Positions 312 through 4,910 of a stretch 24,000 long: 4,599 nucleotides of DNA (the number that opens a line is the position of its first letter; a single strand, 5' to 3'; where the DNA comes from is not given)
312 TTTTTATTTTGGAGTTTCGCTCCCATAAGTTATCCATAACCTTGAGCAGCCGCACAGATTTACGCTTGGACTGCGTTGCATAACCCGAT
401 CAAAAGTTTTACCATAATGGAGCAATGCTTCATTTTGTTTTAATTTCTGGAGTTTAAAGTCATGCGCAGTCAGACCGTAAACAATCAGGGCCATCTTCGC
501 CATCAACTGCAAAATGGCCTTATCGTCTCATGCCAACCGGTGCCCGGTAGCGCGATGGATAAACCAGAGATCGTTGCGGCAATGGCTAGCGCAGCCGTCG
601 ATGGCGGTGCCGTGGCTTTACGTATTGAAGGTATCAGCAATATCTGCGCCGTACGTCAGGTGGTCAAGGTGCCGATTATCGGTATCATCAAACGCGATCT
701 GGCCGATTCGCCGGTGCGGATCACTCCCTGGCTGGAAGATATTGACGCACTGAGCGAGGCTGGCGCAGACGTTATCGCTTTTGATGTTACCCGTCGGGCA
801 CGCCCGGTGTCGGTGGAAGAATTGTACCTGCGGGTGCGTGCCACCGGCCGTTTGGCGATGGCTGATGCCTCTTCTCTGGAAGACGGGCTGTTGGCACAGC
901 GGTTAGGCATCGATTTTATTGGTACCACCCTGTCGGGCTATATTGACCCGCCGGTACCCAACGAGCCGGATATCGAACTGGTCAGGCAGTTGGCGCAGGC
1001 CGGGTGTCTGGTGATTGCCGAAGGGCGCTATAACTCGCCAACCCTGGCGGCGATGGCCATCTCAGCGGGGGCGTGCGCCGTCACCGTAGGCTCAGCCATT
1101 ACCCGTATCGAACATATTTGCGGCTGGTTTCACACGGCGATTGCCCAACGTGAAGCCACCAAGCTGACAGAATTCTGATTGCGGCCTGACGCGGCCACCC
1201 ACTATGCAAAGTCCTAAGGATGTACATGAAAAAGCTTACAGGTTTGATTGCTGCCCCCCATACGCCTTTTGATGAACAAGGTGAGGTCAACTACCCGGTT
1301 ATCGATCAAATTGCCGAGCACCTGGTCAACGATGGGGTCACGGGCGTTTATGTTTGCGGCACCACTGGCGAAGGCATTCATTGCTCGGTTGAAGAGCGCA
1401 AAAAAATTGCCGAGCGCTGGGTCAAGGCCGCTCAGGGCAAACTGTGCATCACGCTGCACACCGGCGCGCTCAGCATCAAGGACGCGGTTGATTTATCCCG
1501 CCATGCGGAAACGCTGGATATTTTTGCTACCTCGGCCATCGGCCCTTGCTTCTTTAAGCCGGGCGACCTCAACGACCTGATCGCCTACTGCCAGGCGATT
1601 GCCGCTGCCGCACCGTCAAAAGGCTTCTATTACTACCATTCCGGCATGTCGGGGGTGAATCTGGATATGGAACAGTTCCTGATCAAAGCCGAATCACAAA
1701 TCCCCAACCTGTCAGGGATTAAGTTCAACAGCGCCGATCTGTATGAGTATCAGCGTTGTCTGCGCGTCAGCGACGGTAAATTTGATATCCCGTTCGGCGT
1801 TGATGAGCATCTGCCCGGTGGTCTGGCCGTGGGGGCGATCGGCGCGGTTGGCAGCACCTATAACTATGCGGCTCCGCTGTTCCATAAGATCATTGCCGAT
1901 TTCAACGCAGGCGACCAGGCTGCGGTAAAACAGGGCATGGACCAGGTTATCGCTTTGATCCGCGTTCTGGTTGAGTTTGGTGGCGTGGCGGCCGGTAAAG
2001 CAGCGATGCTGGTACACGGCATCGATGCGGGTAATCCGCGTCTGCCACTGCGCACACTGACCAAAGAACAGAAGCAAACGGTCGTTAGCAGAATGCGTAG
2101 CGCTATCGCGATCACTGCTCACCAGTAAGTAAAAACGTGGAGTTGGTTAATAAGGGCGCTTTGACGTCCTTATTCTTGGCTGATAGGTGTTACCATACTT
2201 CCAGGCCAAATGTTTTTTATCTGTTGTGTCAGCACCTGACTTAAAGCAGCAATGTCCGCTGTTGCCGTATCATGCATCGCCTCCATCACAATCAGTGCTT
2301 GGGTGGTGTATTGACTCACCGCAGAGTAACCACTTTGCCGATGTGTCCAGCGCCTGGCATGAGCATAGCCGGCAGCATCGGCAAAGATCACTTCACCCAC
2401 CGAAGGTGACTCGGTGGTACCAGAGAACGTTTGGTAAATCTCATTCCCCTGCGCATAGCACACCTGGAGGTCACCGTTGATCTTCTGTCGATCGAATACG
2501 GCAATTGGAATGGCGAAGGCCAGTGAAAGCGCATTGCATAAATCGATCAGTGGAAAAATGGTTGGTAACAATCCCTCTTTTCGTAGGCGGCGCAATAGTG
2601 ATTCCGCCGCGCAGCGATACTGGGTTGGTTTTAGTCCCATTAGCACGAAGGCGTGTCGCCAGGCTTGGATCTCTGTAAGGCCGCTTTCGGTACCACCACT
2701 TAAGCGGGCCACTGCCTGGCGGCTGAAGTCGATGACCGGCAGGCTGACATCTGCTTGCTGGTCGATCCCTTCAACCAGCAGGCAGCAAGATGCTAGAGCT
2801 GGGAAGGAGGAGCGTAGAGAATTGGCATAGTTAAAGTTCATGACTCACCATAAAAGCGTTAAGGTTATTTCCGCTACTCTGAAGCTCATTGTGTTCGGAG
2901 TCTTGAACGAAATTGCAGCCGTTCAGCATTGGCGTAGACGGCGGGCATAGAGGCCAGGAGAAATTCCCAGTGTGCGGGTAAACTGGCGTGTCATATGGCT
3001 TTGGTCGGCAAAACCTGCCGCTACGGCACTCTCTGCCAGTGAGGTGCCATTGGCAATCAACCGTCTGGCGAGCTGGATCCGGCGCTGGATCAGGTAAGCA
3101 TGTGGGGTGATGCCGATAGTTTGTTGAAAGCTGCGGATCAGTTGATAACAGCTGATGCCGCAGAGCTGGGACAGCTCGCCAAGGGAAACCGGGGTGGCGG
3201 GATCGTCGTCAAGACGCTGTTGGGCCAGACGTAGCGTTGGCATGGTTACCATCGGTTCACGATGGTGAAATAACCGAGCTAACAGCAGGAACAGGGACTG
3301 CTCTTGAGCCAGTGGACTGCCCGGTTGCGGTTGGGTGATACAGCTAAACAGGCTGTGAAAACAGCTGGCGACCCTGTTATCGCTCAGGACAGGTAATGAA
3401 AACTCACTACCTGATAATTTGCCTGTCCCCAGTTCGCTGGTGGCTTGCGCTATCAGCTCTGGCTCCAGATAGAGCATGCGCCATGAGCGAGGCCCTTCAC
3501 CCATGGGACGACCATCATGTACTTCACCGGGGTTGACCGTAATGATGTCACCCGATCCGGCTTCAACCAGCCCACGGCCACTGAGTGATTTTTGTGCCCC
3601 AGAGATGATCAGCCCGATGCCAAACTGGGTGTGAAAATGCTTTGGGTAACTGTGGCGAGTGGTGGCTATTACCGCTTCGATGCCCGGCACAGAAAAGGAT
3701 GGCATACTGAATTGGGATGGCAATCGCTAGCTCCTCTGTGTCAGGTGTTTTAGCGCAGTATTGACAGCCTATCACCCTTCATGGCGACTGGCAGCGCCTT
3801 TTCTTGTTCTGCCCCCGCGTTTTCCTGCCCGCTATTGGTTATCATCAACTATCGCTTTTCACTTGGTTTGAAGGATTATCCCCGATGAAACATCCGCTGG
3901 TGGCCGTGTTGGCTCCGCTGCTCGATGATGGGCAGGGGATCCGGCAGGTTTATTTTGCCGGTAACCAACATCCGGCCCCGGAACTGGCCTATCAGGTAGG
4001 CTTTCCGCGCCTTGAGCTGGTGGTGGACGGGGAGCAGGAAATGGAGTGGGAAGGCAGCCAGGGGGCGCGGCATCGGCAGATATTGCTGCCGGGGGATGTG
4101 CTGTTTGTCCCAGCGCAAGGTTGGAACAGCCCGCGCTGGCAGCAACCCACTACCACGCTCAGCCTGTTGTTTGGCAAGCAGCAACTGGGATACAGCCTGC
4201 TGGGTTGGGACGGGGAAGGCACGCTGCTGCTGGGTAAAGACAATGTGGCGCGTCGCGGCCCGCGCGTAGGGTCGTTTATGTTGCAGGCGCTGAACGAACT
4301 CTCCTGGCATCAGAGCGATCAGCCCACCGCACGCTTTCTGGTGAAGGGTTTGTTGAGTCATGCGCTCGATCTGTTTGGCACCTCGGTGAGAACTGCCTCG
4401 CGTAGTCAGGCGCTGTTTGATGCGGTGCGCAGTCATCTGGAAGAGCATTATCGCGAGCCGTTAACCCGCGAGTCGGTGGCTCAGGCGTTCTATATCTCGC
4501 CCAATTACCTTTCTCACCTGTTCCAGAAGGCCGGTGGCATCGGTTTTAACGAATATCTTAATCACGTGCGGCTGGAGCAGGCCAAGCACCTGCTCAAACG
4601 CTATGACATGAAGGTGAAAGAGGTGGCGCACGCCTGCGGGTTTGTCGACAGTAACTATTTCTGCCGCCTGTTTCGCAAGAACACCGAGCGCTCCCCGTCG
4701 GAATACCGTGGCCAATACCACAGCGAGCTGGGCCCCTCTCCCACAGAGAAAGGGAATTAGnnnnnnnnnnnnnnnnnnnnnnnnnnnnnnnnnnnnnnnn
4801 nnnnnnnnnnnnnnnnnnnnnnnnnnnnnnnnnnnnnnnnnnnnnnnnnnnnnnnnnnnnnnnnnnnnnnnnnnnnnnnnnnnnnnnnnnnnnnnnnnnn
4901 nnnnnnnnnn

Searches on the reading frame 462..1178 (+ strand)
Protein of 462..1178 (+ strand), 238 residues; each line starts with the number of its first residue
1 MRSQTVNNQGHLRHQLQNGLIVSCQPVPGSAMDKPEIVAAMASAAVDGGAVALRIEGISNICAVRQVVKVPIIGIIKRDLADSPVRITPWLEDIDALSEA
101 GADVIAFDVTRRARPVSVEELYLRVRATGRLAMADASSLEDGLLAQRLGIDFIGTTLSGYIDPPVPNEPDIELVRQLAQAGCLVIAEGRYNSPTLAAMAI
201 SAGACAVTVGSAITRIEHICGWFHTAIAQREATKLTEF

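Call 28: search_protein_families(library=ncbifam, proteins=[window:462-1178:+], max_evalue=0.00001)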
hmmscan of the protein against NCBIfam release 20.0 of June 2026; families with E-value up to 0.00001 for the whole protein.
window:462-1178:+ (238 aa): 1 family
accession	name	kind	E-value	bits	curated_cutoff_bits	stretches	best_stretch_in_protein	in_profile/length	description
NF002231.0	PRK01130.1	subfamily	9.3e-95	316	189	1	9-229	4-229/230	putative N-acetylmannosamine-6-phosphate 2-epimerase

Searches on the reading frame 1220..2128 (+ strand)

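Call 28: search_protein_families(library=ncbifam, proteins=[window:1220-2128:+], max_evalue=0.00001)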
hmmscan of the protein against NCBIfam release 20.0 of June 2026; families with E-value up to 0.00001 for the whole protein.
window:1220-2128:+ (302 aa): 7 families
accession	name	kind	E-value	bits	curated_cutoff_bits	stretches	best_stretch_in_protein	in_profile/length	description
NF003164.0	PRK04147.1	equivalog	1.1e-46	159.4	281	1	4-288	2-283/294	N-acetylneuraminate lyase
TIGR00683.1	nanA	equivalog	2.4e-35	122.3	382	1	6-282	1-275/293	N-acetylneuraminate lyase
TIGR00674.1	dapA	equivalog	1.9e-30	105.7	206.15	1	9-290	2-281/286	4-hydroxy-tetrahydrodipicolinate synthase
NF040954.1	Arch_KDGaldase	equivalog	4.4e-26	91.9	390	1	14-295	8-281/288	bifunctional 2-dehydro-3-deoxy-phosphogluconate/2-dehydro-3-deoxy-6-phosphogalactonate aldolase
TIGR02313.1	HpaI-NOT-DapA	exception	9.3e-24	83.7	396.7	1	7-283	2-277/294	2,4-dihydroxyhept-2-ene-1,7-dioic acid aldolase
NF002958.0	PRK03620.1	subfamily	9.5e-19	67.3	278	1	4-288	9-292/307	5-dehydro-4-deoxyglucarate dehydratase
TIGR03249.1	KdgD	equivalog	5.1e-15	55.4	373.95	1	3-287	6-290/299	5-dehydro-4-deoxyglucarate dehydratase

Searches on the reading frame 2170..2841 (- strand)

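Call 4: search_protein_families(library=pfam, proteins=[window:2170-2841:-])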
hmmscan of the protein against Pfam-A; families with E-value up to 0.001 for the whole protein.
window:2170-2841:- (223 aa): 1 family
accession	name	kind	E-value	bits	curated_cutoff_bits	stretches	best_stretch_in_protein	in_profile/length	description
PF03483.22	B3_4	-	1.9e-22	80.1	29.3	1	60-198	1-136/174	B3/4 domain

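Call 28: search_protein_families(library=ncbifam, proteins=[window:2170-2841:-], max_evalue=0.00001)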
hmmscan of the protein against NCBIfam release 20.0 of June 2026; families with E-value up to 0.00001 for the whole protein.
window:2170-2841:- (223 aa): 0 families

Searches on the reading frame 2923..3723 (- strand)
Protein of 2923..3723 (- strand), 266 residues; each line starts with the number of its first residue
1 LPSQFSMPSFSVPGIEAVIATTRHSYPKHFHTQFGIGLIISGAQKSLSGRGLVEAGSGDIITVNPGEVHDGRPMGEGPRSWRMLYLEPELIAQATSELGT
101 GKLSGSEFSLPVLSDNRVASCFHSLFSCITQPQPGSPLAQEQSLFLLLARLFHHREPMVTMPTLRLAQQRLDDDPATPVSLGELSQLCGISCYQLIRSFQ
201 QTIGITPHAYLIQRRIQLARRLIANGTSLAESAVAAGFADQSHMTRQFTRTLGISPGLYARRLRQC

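Call 4: search_protein_families(library=pfam, proteins=[window:2923-3723:-])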
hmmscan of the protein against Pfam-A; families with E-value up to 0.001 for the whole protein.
window:2923-3723:- (266 aa): 3 families
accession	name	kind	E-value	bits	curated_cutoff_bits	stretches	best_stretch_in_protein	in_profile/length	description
PF02311.25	AraC_binding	-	8.8e-26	90.7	21.1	1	13-148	2-135/135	AraC-like ligand binding domain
PF12833.13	HTH_18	-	8.3e-20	71.3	33.6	1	185-262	2-80/80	Helix-turn-helix domain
PF00165.29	HTH_AraC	-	1.6e-17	63.6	26.6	2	171-211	1-41/42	Bacterial regulatory helix-turn-helix proteins, AraC family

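Call 28: search_protein_families(library=ncbifam, proteins=[window:2923-3723:-], max_evalue=0.00001)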
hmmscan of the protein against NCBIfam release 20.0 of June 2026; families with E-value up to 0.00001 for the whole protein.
window:2923-3723:- (266 aa): 13 families
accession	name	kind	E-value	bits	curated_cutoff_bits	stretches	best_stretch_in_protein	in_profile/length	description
NF006902.0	PRK09393.1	equivalog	2.6e-12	46.6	425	1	169-264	227-323/327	transcriptional regulator FtrA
NF011964.0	PRK15435.1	equivalog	2e-11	43.5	345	1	176-259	97-180/354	bifunctional DNA-binding transcriptional regulator/O6-methylguanine-DNA methyltransferase Ada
TIGR04094.1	adjacent_YSIRK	equivalog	3.7e-10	39.3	200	1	177-259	300-382/383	YSIRK-targeted surface antigen transcriptional regulator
NF040475.1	chlor_reg_RclR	equivalog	5.8e-10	38.9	400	1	162-265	177-281/284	reactive chlorine-specific transcriptional regulator RclR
NF052371.1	TransRegGbdRPseu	equivalog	4.6e-09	35.8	480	1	177-256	240-320/365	choline metabolism transcriptional regulator GbdR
NF007860.0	PRK10572.1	equivalog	6.2e-09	35.1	208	1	36-263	52-285/292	arabinose operon transcriptional regulator AraC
NF012144.2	ramA_TF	equivalog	6.4e-09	36.2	180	1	170-261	13-105/108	RamA family antibiotic efflux transcriptional regulator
NF049932.1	TranspRegBtr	equivalog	1.3e-08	33.8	900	1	162-265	164-268/531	bacillibactin transport transcriptional regulator Btr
NF010028.0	PRK13503.1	equivalog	1.3e-07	31.3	288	1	167-256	176-266/278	HTH-type transcriptional activator RhaS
NF041686.2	ant_diox_reg_AndR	equivalog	6.1e-07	29.3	350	1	160-256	215-314/321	anthranilate 1,2-dioxygenase regulatory protein AndR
NF007243.0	PRK09685.1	equivalog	1.5e-06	27.9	199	1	165-263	205-302/303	transcriptional regulator FeaR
NF047788.1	TransRegPocR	equivalog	3.7e-06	26.4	500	1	176-261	203-289/296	transcriptional regulator PocR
NF047455.1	TF_Staph_AryK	equivalog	7.4e-06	24.5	850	0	173-262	168-258/759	transcriptional regulator AryK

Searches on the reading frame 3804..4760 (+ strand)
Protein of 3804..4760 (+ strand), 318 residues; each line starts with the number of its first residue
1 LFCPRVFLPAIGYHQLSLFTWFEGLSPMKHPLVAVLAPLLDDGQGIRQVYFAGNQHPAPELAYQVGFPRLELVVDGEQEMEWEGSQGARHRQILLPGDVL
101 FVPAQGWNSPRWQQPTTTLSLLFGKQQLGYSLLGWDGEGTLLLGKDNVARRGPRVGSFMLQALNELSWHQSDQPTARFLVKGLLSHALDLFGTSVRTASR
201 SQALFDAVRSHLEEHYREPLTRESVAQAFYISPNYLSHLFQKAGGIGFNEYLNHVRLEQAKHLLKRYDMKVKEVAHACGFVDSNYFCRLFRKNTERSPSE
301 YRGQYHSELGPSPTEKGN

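Call 4: search_protein_families(library=pfam, proteins=[window:3804-4760:+])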
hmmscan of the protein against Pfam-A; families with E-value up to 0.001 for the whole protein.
window:3804-4760:+ (318 aa): 2 families
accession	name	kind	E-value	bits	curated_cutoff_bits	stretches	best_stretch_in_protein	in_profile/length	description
PF12833.13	HTH_18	-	1.6e-23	83.2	33.6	1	226-303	2-79/80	Helix-turn-helix domain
PF00165.29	HTH_AraC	-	3e-19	69.1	26.6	2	268-302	8-41/42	Bacterial regulatory helix-turn-helix proteins, AraC family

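Call 28: search_protein_families(library=ncbifam, proteins=[window:3804-4760:+], max_evalue=0.00001)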
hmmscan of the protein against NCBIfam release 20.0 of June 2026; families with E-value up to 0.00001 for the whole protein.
window:3804-4760:+ (318 aa): 24 families
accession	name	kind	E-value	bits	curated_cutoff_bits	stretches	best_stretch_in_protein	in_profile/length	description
NF047455.1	TF_Staph_AryK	equivalog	5.1e-26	91.1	850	1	200-308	154-262/759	transcriptional regulator AryK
NF047788.1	TransRegPocR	equivalog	6.6e-26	91.3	500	1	207-306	194-292/296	transcriptional regulator PocR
NF007860.0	PRK10572.1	equivalog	4.4e-20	71.7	208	1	209-306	189-286/292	arabinose operon transcriptional regulator AraC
NF010028.0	PRK13503.1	equivalog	5.2e-20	72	288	1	200-306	168-274/278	HTH-type transcriptional activator RhaS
NF049932.1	TranspRegBtr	equivalog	1e-16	60.6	900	1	160-302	122-263/531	bacillibactin transport transcriptional regulator Btr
TIGR04094.1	adjacent_YSIRK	equivalog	2.5e-15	56.3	200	1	203-302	285-383/383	YSIRK-targeted surface antigen transcriptional regulator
NF007243.0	PRK09685.1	equivalog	1.3e-14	54.3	199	1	76-305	81-302/303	transcriptional regulator FeaR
NF010026.0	PRK13501.1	equivalog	1.7e-14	53.7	363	1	227-306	200-279/290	HTH-type transcriptional activator RhaR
NF010025.2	PRK13500.1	equivalog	2.2e-14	53.7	525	1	191-304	164-277/282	HTH-type transcriptional activator RhaR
NF006902.0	PRK09393.1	equivalog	1.3e-13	50.8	425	1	198-307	219-324/327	transcriptional regulator FtrA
NF010027.0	PRK13502.1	equivalog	2.1e-13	50.3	384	1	198-302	171-275/282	HTH-type transcriptional activator RhaR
NF050186.1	TransRegGliRPseudo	equivalog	3.5e-12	46.4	570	1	179-304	215-336/338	AraC family transcriptional regulator GliR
NF052371.1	TransRegGbdRPseu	equivalog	3.5e-12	46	480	1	210-307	232-329/365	choline metabolism transcriptional regulator GbdR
NF007693.0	PRK10371.1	equivalog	8.6e-12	44.9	253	1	200-303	195-298/309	transcriptional regulator MelR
NF049968.1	QhpR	equivalog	8.9e-12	44.7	250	1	188-302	170-284/284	AraC-like transcriptional regulator QhpR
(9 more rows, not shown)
